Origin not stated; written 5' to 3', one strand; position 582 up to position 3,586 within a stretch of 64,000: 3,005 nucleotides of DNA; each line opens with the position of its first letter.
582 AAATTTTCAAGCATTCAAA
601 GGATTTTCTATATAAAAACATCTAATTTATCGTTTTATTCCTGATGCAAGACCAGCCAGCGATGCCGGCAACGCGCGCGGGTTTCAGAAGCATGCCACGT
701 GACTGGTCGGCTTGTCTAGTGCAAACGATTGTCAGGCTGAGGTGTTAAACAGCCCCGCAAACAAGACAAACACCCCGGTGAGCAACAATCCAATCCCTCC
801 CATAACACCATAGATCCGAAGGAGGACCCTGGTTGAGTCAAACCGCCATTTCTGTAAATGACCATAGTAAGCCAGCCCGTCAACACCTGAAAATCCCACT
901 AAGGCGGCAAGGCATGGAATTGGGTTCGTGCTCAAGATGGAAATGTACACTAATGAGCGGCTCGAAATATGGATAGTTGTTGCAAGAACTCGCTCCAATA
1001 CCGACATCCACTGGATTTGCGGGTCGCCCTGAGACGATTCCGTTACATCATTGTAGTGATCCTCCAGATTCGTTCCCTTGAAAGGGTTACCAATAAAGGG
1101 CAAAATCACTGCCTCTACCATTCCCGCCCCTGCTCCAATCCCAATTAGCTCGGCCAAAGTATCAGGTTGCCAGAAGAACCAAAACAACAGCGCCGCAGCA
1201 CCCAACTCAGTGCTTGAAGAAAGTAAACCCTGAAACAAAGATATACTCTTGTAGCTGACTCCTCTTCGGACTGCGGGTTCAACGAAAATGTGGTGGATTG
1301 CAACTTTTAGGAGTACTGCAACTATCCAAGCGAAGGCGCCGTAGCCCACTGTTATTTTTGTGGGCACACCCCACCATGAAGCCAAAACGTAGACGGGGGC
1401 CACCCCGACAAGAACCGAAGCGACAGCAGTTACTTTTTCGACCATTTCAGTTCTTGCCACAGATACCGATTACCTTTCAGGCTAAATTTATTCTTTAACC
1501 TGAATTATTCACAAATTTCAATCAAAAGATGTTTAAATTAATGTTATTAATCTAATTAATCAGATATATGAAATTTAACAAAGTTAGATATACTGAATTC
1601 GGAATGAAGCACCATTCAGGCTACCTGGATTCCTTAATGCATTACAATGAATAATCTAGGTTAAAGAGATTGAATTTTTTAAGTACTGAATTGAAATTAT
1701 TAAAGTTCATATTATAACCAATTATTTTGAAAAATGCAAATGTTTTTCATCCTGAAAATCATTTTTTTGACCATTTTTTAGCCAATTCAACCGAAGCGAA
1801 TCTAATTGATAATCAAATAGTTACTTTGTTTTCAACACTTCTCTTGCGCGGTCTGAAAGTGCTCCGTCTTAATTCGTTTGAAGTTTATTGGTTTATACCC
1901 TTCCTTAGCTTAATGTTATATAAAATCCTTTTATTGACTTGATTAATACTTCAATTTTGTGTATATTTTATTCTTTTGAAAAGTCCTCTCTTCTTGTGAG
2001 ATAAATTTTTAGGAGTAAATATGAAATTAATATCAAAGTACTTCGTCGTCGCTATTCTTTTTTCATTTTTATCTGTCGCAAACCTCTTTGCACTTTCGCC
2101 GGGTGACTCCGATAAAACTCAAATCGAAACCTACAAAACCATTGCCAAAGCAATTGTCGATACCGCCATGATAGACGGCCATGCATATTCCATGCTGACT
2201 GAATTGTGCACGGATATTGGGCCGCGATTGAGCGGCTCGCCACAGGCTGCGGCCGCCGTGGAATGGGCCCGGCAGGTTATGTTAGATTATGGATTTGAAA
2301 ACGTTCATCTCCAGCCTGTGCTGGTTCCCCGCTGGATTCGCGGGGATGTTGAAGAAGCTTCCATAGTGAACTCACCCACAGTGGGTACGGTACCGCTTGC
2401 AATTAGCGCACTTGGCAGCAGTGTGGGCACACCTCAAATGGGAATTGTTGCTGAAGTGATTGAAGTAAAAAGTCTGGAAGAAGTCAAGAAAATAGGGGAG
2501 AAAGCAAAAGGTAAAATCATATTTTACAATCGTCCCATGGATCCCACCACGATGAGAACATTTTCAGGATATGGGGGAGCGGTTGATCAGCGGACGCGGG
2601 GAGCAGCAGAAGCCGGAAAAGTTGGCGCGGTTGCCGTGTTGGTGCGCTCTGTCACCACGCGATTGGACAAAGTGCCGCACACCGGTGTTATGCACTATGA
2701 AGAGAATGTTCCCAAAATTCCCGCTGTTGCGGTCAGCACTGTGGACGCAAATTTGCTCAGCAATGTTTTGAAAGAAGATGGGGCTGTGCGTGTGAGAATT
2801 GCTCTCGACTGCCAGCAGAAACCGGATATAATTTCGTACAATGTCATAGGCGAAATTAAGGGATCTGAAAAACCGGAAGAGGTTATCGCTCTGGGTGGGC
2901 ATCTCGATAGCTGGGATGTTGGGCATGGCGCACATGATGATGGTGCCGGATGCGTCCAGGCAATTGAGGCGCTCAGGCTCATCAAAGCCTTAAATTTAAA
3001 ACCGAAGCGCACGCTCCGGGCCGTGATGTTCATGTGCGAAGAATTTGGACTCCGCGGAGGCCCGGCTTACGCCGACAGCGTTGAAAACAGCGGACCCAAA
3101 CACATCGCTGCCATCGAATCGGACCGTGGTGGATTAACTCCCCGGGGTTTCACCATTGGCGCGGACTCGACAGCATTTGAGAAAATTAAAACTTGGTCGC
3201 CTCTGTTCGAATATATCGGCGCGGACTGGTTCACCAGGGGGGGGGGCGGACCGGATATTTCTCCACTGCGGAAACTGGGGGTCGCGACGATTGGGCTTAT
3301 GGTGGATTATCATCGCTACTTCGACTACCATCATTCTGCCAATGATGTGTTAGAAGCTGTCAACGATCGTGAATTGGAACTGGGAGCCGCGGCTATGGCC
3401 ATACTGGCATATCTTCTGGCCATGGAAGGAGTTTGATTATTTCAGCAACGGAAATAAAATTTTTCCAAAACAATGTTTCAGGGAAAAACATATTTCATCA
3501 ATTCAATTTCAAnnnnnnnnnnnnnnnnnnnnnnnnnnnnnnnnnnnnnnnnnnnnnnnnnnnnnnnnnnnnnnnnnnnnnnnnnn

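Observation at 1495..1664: Previously unannotated 162-bp MITE-like element with terminal inverted repeats and YTAR target duplication (copy A)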

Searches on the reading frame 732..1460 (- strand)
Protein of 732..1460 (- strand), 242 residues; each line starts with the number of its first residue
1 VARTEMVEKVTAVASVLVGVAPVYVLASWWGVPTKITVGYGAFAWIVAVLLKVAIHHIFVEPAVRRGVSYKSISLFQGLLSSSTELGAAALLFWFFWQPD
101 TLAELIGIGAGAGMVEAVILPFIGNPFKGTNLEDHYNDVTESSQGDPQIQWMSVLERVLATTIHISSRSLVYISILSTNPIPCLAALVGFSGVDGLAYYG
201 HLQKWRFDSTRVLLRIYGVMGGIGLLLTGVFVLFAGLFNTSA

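Call 16: search_protein_families(library=pfam, proteins=[window:732-1460:-])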
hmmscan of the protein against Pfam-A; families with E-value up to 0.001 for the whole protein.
window:732-1460:- (242 aa): 0 families

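Call 92: search_protein_families(library=ncbifam, proteins=[window:732-1460:-], max_evalue=0.01)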
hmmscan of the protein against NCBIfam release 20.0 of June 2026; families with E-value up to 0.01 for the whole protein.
window:732-1460:- (242 aa): 0 families

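Call 93: find_homologous_proteins(query=window:732-1460:-, max_evalue=0.00001)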
Query window:732-1460:- (242 aa): 9 proteins with E <= 0.00001 among 4540 candidates.
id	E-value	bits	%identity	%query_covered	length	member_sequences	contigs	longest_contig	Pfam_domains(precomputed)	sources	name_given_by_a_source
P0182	2.4e-153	527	100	100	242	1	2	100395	-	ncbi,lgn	-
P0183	4.8e-89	316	60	98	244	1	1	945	-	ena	-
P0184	1.6e-81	292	57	96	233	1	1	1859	-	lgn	-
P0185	1.2e-78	282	56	96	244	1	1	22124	-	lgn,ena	-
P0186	2.0e-51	193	43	95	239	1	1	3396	-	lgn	-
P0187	1.6e-48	184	43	97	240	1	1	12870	-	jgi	jgi:hypothetical protein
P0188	5.2e-48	182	43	95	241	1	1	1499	-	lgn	-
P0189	6.6e-48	182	43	95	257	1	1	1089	-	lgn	-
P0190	4.2e-17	81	37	73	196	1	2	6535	-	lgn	-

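Call 94: find_encoding_contigs(protein=P0182, flank=3000, max_places=4)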
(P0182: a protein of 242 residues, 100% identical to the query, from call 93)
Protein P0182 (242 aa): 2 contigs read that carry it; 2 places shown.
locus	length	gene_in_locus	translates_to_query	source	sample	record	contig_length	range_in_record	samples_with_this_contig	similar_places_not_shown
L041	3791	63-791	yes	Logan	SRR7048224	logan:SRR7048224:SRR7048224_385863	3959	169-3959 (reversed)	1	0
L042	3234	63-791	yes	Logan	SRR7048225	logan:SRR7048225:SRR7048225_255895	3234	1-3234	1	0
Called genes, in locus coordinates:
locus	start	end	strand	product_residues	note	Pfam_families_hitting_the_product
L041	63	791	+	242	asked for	-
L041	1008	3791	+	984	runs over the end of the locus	?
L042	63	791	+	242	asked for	-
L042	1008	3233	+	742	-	?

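Call 95: find_encoding_contigs(protein=P0185, flank=3000, max_places=3)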
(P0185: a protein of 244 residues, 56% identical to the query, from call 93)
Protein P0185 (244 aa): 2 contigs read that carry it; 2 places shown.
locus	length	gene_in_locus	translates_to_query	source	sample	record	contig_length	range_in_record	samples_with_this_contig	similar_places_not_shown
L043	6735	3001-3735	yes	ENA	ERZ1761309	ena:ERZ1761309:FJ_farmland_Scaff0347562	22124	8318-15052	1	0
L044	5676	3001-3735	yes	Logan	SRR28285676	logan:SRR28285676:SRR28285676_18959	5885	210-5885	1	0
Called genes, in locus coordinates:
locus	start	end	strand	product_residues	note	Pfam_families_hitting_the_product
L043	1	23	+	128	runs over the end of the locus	-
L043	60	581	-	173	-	PF06689:zf-C4_ClpX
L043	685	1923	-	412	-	PF13570:Beta-prop_ACSF4 (faint), PF13360:PQQ_2, PF01011:PQQ (faint), PF13360:PQQ_2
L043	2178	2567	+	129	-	-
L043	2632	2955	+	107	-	PF02627:CMD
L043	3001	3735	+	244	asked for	-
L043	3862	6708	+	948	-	-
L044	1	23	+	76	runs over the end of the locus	?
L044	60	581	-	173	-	PF06689:zf-C4_ClpX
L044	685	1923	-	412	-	PF13570:Beta-prop_ACSF4 (faint), PF13360:PQQ_2, PF01011:PQQ (faint), PF13360:PQQ_2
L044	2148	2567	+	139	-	-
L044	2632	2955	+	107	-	PF02627:CMD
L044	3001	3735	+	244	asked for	-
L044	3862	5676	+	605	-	?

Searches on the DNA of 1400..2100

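Call 14: search_rna_families(source=window, start=1400, end=2100, threshold=evalue, max_evalue=10)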
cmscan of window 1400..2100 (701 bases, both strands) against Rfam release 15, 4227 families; matches with E-value up to 10: 2.
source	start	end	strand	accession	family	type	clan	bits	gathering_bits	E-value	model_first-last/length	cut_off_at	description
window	1516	1564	-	RF02279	TtnuCD1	Gene; snRNA; snoRNA; CD-box;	-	19.7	70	6.9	1-63/63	no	Tetrahymena snoRNA TtnuCD1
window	1560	1597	+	RF01427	snoR127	Gene; snRNA; snoRNA; CD-box;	-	14.6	37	7.2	1-139/139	no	small nucleolar RNA snoR127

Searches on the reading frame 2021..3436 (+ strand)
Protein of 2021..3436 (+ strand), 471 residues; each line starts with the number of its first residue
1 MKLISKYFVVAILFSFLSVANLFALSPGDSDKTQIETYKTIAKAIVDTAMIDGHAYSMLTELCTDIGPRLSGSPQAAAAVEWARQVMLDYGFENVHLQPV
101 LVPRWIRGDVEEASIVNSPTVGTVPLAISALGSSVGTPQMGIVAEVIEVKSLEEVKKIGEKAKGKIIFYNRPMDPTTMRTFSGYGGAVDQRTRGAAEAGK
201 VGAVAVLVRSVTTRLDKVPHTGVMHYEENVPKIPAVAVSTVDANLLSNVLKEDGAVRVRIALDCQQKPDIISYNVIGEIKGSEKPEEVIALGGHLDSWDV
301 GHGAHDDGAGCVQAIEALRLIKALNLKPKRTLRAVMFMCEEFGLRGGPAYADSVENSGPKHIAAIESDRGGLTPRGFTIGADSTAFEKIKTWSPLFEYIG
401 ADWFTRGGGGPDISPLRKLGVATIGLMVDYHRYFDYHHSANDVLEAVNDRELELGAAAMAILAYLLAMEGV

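Call 15: find_encoding_contigs(protein=window:2021-3436:+, flank=10000, max_places=10)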
Protein window:2021-3436:+ (471 aa): 2 contigs read that carry it; 2 places shown.
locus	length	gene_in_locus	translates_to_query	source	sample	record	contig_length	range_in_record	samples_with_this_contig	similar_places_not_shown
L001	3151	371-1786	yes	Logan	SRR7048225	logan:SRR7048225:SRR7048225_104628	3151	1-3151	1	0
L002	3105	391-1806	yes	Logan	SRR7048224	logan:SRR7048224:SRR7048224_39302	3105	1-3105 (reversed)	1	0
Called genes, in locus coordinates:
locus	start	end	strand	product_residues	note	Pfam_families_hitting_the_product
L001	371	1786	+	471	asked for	PF04389:Peptidase_M28, PF01546:Peptidase_M20 (weak)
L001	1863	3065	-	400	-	PF22025:ThiI_fer, PF02926:THUMP, PF02568:ThiI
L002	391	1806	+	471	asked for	PF04389:Peptidase_M28, PF01546:Peptidase_M20 (weak)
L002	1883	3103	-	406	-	?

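Call 16: search_protein_families(library=pfam, proteins=[window:2021-3436:+])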
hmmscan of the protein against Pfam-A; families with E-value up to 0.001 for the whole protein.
window:2021-3436:+ (471 aa): 2 families
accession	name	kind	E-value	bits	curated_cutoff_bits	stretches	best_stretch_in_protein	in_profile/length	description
PF04389.22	Peptidase_M28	-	6.2e-24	85.2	21.3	1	274-453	1-183/193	Peptidase family M28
PF01546.33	Peptidase_M20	-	4.3e-06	27.2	24.6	1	301-372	30-103/206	Peptidase family M20/M25/M40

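Call 27: find_homologous_proteins(query=window:2021-3436:+, max_evalue=1e-50)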
Query window:2021-3436:+ (471 aa): 7984 proteins with E <= 1e-50 among 8000 candidates; the best 120 are listed.
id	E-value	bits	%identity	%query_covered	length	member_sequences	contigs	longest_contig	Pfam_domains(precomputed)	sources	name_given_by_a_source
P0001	0.0e+0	1054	100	100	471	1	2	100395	PF01546.34,PF04389.23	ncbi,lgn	-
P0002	9.9e-277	936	89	99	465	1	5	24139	PF01546.34,PF04389.23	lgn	-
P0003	3.1e-262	888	82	100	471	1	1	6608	PF01546.34,PF04389.23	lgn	-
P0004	9.2e-242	820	78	98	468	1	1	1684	PF01546.34,PF04389.23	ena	-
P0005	7.1e-224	762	75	94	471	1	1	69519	PF04389.23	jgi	-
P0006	3.6e-219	746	74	93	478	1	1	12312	PF04389.23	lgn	-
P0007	1.7e-218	744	71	100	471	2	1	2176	PF04389.23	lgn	-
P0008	9.7e-218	741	71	100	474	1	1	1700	PF01546.34,PF04389.23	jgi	jgi:carboxypeptidase Q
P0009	1.9e-214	730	69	100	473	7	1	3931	PF04389.23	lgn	-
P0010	7.1e-214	729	70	99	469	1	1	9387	PF01546.34,PF04389.23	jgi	jgi:hypothetical protein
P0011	2.5e-213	727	73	92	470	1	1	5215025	PF01546.34,PF04389.23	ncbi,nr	ncbi:MAG: M20/M25/M40 family metallo-hydrolase [bacterium]|nr:MAG: M20/M25/M40 family metallo-hydrol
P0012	8.7e-213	725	69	99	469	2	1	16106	PF04389.23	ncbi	-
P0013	3.6e-212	723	69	100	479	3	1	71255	PF01546.34,PF04389.23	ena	-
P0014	8.4e-212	722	69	98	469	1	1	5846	PF04389.23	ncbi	-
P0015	9.7e-212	722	73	92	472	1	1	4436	PF01546.34,PF04389.23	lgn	-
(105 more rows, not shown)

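Call 28: find_encoding_contigs(protein=P0002, flank=4000, max_places=5)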
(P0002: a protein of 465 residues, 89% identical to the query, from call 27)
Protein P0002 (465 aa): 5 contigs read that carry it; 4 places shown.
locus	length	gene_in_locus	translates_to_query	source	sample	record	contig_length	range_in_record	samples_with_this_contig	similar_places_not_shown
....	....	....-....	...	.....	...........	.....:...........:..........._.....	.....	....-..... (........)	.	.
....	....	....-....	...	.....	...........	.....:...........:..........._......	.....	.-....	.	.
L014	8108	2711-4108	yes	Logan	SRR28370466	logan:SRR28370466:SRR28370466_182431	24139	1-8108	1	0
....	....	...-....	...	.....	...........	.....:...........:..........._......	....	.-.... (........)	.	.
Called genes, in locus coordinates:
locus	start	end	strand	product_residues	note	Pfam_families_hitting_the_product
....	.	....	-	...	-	?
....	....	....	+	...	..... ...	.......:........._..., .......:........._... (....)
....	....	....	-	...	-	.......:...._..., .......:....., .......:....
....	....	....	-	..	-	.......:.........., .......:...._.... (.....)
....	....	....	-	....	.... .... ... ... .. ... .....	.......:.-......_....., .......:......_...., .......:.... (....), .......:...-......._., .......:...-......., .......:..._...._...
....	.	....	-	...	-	?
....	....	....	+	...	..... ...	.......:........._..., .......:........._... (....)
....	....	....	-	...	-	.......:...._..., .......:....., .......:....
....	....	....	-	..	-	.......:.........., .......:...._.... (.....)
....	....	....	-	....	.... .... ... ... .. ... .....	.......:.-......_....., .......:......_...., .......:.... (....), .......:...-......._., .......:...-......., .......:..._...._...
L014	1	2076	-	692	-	?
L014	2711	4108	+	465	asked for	PF04389:Peptidase_M28, PF01546:Peptidase_M20 (weak)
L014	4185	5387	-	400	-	PF22025:ThiI_fer, PF02926:THUMP, PF02568:ThiI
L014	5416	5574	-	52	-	PF00301:Rubredoxin, PF21349:RUBY_RBDX (faint)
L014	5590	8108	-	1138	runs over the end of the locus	PF02574:S-methyl_trans, PF00809:Pterin_bind, PF03599:CdhD (weak), PF02607:B12-binding_2, PF02310:B12-binding, PF02965:Met_synt_B12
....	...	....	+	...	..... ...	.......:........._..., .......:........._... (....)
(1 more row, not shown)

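Call 29: find_encoding_contigs(protein=P0003, flank=4000, max_places=3)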
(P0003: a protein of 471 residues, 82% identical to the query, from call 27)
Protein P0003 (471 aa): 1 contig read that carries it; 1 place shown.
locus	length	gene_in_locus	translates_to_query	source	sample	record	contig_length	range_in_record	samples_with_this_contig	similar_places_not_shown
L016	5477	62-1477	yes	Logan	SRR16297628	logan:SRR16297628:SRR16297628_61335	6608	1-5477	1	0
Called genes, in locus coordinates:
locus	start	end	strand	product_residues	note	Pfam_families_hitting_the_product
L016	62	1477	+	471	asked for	PF04389:Peptidase_M28, PF01546:Peptidase_M20 (faint)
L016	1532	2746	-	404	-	PF22025:ThiI_fer, PF02926:THUMP, PF02568:ThiI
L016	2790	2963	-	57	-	PF00301:Rubredoxin, PF21349:RUBY_RBDX (faint)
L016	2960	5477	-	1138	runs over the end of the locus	PF02574:S-methyl_trans, PF00809:Pterin_bind, PF02607:B12-binding_2, PF02310:B12-binding, PF02965:Met_synt_B12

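Call 30: find_encoding_contigs(protein=P0005, flank=4000, max_places=3)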
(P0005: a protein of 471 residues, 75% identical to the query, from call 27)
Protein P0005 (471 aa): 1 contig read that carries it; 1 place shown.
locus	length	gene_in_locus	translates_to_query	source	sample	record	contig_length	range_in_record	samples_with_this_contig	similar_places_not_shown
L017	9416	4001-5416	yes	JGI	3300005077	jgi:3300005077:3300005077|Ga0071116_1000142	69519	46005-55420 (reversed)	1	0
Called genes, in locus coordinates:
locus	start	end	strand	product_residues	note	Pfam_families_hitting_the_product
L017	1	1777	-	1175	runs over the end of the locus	PF01855:POR_N, PF17147:PFOR_II, PF01558:POR, PF10371:EKR, PF12838:Fer4_7, PF13183:Fer4_8 (weak), PF13187:Fer4_9 (weak), PF02775:TPP_enzyme_C, +5 more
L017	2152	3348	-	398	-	PF00180:Iso_dh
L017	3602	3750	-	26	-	-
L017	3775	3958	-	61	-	-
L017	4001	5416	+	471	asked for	PF04389:Peptidase_M28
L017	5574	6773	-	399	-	PF22025:ThiI_fer, PF02926:THUMP, PF02568:ThiI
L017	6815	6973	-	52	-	PF00301:Rubredoxin, PF21349:RUBY_RBDX (faint)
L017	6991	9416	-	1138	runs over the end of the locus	PF02574:S-methyl_trans, PF00809:Pterin_bind, PF02607:B12-binding_2, PF02310:B12-binding, PF02965:Met_synt_B12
